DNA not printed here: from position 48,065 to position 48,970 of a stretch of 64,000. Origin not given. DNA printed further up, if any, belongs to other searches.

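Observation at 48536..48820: RpoH is about 2.5x normal size: an N-terminal helix-hairpin-helix-like domain plus a basic linker precede the Rpb5-C core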

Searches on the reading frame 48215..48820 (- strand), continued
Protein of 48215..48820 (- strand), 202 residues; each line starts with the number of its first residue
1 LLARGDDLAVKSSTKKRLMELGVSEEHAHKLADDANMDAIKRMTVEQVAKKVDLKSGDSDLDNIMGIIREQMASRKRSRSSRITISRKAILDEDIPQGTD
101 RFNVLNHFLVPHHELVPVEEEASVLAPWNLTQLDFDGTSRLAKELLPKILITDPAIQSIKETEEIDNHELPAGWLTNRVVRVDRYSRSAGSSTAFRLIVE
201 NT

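Call 13: search_solved_structures(query=A2, max_evalue=0.01, show_alignments=5)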
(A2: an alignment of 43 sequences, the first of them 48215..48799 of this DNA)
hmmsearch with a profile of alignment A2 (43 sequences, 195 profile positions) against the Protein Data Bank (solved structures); distinct sequences matched with E-value up to 0.01: 10.
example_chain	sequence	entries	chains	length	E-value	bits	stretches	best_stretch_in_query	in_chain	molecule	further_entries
1hmj_A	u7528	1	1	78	2.4e-07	33.7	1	96-193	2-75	PROTEIN (SUBUNIT H)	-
4qiw_H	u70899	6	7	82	8.4e-05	25.4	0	93-125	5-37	DNA-directed RNA polymerase subunit H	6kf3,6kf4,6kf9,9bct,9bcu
36ro_H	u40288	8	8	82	0.00036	23.3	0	91-152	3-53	DNA-directed RNA polymerase subunit Rpo5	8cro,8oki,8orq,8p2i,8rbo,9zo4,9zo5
9mu7_E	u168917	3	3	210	0.0024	20.6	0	71-126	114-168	DNA-directed RNA polymerase II subunit RPB5 | RPB5 homolog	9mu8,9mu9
7eu0_E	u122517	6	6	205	0.0029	20.3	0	43-127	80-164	DNA-directed RNA polymerases II and IV subunit 5A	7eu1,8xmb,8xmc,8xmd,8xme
28jc_E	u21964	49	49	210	0.0039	19.9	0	55-127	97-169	DNA-directed RNA polymerases I, II, and III subunit RPABC1 | DNA-directed RNA polymerase II subunit RPB5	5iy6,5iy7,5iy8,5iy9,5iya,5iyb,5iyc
9eh1_E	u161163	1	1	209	0.004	19.9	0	55-127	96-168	DNA-directed RNA polymerase II subunit E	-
29tk_E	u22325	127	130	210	0.004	19.9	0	55-127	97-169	DNA-directed RNA polymerase II subunit E | DNA-directed RNA polymerases I, II, and III subunit RPABC1 | RNA polymerase II subunit E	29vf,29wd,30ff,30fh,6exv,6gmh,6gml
5flm_E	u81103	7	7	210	0.0043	19.8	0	55-127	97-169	DNA-DIRECTED RNA POLYMERASES I, II, AND III SUBUNIT RPABC1 | DNA-directed RNA polymerase II subunit E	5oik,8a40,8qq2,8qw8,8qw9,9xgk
6drd_E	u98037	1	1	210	0.0066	19.2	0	55-127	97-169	DNA-directed RNA polymerases I, II, and III subunit RPABC1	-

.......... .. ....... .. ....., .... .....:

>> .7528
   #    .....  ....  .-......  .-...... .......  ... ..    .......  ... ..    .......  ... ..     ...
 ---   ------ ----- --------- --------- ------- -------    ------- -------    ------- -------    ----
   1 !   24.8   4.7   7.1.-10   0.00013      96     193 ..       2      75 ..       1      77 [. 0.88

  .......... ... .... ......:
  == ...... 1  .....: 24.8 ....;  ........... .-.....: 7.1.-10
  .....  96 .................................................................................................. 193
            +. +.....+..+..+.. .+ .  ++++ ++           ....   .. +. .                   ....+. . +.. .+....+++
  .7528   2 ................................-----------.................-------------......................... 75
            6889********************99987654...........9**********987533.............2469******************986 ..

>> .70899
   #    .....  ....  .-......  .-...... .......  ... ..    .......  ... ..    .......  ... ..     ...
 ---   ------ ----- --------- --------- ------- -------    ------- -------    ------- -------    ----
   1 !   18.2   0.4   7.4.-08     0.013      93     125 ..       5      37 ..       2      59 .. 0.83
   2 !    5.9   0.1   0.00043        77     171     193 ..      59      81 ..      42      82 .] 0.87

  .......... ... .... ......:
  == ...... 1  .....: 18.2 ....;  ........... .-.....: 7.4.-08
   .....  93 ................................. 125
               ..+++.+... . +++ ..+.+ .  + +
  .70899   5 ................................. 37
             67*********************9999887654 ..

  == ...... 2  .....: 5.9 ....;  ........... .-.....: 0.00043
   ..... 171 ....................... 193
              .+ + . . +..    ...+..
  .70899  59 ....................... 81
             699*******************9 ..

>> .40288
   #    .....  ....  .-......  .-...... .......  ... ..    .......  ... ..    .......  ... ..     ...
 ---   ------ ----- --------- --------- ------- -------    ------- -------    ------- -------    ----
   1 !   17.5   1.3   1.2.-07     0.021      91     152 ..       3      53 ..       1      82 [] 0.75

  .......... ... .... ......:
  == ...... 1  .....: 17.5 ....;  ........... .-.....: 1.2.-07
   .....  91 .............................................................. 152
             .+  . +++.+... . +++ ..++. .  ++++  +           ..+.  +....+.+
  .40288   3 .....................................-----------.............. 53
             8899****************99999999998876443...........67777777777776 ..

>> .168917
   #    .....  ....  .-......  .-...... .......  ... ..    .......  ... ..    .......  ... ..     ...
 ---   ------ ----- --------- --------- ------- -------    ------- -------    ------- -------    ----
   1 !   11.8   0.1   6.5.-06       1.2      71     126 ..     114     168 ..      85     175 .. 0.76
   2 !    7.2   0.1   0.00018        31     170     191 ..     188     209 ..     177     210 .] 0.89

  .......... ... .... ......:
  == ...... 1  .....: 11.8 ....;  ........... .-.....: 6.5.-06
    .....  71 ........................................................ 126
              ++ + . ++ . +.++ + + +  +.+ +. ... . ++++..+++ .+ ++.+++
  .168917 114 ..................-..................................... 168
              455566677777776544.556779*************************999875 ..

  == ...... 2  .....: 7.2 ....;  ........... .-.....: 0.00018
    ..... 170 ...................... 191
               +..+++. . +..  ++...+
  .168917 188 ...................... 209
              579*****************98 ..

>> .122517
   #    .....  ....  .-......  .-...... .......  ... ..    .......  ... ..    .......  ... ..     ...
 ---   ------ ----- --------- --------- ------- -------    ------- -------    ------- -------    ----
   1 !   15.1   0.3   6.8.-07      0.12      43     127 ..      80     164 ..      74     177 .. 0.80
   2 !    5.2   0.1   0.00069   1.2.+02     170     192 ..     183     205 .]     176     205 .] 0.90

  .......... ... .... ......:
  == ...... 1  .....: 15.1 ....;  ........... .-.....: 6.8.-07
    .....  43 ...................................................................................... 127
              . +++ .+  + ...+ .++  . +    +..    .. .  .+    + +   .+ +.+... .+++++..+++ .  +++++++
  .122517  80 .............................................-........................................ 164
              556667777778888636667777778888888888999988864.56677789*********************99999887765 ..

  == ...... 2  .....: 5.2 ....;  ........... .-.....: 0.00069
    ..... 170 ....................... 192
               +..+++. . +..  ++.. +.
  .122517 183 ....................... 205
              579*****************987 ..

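Call 20: predict_structure(alignment_id=A2)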
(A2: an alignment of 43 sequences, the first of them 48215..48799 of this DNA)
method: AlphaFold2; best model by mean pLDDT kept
length: 195 residues; sequences in the alignment: 43
mean_pLDDT: 47.9   pTM: 0.29
mean pLDDT of the five models: 47.9, 47.1, 46.6, 44.9, 44.3
residues with pLDDT >= 90: 0; 70-90: 41; 50-70: 28; < 50: 126
segments of 3 or more residues with pLDDT < 50: 1-4, 68-115, 117-124, 131-195
pLDDT, mean of each block of 10 residues (from residue 1): 57 74 68 72 73 76 59 33 39 36 34 45 51 39 31 29 34 35 34 31
secondary structure, 60 per line:
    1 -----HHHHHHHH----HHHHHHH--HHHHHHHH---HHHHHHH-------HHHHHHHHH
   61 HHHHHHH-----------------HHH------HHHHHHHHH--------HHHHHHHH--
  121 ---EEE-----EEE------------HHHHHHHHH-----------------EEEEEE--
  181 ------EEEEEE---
elements in order: H6-13 H18-24 H27-34 H38-44 H52-67 H94-102 H111-118 E124-126 E132-134 H147-155 E173-178 E187-192
